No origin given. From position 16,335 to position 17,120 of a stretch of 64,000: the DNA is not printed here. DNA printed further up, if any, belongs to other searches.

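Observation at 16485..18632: Convergent pair: AT-rich Mrr-cat/Hjc-like mini-nuclease and a 529-aa zinc-ribbon plus metallophosphoesterase-like protein with an unknown middle domain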

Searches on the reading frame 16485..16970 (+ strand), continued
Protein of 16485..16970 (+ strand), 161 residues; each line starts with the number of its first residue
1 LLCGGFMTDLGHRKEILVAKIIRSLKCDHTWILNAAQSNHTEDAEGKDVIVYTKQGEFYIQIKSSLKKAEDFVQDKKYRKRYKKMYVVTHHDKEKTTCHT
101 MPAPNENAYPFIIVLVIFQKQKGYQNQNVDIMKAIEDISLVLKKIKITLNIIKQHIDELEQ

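Call 89: find_encoding_contigs(protein=P0277, flank=9000, max_places=1)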
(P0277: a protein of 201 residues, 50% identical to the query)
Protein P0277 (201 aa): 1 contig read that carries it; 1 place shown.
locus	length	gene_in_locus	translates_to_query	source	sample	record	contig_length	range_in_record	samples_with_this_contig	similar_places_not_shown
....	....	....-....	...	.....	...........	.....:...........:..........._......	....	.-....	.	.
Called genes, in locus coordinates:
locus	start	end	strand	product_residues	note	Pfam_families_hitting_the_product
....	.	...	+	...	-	?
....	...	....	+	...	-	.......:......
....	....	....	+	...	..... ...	-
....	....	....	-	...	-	-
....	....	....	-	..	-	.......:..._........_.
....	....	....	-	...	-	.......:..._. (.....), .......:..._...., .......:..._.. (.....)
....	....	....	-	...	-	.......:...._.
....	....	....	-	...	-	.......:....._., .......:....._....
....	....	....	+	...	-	-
